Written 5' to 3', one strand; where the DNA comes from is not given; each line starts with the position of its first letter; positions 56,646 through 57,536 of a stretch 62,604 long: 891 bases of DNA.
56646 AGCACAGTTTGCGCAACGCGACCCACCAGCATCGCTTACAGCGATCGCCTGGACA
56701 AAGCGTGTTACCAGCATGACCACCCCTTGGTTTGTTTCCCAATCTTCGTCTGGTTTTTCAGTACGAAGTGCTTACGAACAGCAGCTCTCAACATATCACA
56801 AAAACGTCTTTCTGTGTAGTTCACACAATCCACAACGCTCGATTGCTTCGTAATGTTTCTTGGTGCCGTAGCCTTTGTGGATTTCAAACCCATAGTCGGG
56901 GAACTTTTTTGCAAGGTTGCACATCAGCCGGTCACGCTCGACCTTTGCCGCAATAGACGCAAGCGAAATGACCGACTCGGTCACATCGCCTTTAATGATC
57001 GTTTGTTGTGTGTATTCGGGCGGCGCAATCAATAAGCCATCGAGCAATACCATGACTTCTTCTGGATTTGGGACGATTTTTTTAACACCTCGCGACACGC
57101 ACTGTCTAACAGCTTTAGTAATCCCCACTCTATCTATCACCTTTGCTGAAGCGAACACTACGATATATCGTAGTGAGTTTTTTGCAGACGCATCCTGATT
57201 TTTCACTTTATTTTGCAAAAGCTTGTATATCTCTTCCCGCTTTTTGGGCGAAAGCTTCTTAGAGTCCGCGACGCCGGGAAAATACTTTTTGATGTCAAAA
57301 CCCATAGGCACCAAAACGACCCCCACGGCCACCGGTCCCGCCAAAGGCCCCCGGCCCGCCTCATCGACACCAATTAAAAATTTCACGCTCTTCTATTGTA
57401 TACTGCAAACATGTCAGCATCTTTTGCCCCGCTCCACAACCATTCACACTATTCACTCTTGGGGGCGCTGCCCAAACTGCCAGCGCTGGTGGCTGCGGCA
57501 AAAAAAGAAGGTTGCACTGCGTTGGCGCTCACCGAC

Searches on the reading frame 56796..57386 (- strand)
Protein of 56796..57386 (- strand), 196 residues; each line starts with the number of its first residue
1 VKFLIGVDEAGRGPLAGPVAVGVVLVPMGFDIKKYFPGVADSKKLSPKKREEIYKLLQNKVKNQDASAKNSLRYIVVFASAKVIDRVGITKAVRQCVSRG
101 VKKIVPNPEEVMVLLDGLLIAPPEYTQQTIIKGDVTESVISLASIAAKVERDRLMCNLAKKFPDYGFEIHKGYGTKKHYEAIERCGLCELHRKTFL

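Call 7: search_protein_families(library=pfam, proteins=[window:56796-57386:-], max_evalue=0.01)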
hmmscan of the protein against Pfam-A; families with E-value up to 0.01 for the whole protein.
window:56796-57386:- (196 aa): 1 family
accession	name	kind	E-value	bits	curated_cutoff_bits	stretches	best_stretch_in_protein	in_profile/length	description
PF01351.25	RNase_HII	-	3.2e-37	128.8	25.8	1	5-195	1-196/199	Ribonuclease HII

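Call 57: find_homologous_proteins(query=window:56799-57386:-, max_evalue=1e-20)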
Query window:56799-57386:- (196 aa): 7893 proteins with E <= 1e-20 among 8000 candidates; the best 120 are listed.
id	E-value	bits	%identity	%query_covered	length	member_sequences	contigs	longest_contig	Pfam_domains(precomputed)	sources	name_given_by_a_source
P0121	2.1e-105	369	100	86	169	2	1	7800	PF01351.26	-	-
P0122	1.0e-91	324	75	99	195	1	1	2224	PF01351.26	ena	-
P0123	3.4e-91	322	75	99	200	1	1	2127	PF01351.26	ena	-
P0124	1.7e-83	297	74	100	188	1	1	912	PF01351.26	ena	-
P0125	2.2e-80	287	69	100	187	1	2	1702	PF01351.26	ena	-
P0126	1.9e-79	284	70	100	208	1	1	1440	PF01351.26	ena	-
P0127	5.0e-78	279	67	100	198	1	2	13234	PF01351.26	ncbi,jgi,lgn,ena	-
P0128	1.7e-77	278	70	99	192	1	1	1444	PF01351.26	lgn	-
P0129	4.1e-77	276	68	99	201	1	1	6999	PF01351.26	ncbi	-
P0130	4.3e-77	276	69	99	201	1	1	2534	PF01351.26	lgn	-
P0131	4.4e-77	276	69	99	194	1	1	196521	PF01351.26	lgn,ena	-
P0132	7.7e-77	275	67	99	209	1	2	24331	PF01351.26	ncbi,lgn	-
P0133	1.5e-76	274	68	99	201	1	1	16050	PF01351.26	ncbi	-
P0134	3.7e-76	273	68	99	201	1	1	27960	PF01351.26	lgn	-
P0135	8.5e-76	272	65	99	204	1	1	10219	PF01351.26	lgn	-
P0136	6.7e-75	269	65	99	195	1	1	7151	PF01351.26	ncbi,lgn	-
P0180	5.5e-68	247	65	98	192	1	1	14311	PF01351.26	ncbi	-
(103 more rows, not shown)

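Call 59: find_encoding_contigs(protein=P0132, flank=10000, max_places=1)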
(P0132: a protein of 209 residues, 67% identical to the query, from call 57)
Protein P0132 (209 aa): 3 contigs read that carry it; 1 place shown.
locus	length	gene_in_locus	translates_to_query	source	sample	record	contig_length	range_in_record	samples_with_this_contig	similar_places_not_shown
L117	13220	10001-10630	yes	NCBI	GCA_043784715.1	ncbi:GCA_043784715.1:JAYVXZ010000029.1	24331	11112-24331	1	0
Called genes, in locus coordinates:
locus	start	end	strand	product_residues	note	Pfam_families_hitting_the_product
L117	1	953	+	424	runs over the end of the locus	-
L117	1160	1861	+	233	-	-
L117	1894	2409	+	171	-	-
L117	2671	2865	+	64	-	-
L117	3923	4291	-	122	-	-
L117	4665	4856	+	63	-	-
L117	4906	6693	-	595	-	PF07973:tRNA_SAD (faint), PF00587:tRNA-synt_2b, PF03129:HGTP_anticodon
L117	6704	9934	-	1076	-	PF02811:PHP, PF07733:DNA_pol3_alpha, PF17657:DNA_pol3_finger, PF14579:HHH_6, PF01336:tRNA_anti-codon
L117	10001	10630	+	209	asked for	PF01351:RNase_HII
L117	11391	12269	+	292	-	PF01029:NusB, PF00293:NUDIX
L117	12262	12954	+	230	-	PF22935:RM44_endonuclase, PF14622:Ribonucleas_3_3, PF00636:Ribonuclease_3, PF00035:dsrm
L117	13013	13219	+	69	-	?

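Call 60: find_encoding_contigs(protein=P0180, flank=10000, max_places=1)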
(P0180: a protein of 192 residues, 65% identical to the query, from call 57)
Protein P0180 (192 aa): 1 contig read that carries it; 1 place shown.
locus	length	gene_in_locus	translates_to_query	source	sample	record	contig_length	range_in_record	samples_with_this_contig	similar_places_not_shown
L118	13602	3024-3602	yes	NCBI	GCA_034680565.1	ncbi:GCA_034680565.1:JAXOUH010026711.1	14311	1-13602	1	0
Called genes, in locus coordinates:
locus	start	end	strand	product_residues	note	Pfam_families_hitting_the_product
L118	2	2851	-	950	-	?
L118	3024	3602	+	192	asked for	PF01351:RNase_HII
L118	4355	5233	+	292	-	PF01029:NusB, PF00293:NUDIX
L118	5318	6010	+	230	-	PF22935:RM44_endonuclase, PF14622:Ribonucleas_3_3, PF00636:Ribonuclease_3, PF00035:dsrm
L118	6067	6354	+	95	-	-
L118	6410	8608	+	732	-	PF00005:ABC_tran (faint), PF02463:SMC_N, PF13175:AAA_15, PF13476:AAA_23, PF13304:AAA_21 (weak)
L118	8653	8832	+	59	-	-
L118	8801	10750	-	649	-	PF17876:CSD2, PF00773:RNB, PF18614:RNase_II_C_S1 (weak)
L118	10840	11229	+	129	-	PF00886:Ribosomal_S16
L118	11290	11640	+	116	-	PF13083:KH_KhpA-B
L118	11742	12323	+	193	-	PF01746:tRNA_m1G_MT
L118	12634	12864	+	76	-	-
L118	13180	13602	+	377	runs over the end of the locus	?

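Call 61: find_encoding_contigs(protein=P0122, flank=3000, max_places=1)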
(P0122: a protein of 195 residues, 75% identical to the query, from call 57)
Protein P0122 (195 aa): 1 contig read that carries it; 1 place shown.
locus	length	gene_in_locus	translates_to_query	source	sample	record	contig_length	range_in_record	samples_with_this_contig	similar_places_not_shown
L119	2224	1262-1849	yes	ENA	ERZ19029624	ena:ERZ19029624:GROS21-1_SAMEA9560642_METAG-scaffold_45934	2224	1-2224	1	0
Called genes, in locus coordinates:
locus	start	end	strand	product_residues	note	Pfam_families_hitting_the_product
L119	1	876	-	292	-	?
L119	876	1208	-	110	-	-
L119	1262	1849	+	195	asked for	PF01351:RNase_HII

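Call 62: find_encoding_contigs(protein=P0136, flank=8000, max_places=1)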
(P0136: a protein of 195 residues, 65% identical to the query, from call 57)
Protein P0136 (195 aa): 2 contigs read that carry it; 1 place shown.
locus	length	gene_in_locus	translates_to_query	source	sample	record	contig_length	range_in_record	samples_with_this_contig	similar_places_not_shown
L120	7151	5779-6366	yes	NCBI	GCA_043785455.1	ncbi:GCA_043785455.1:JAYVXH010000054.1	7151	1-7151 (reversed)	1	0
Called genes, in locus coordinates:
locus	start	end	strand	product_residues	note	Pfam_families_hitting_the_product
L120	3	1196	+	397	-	?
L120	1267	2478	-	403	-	PF00587:tRNA-synt_2b, PF03129:HGTP_anticodon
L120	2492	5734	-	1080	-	PF02811:PHP, PF07733:DNA_pol3_alpha, PF17657:DNA_pol3_finger, PF14579:HHH_6, PF01336:tRNA_anti-codon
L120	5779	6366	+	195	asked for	PF01351:RNase_HII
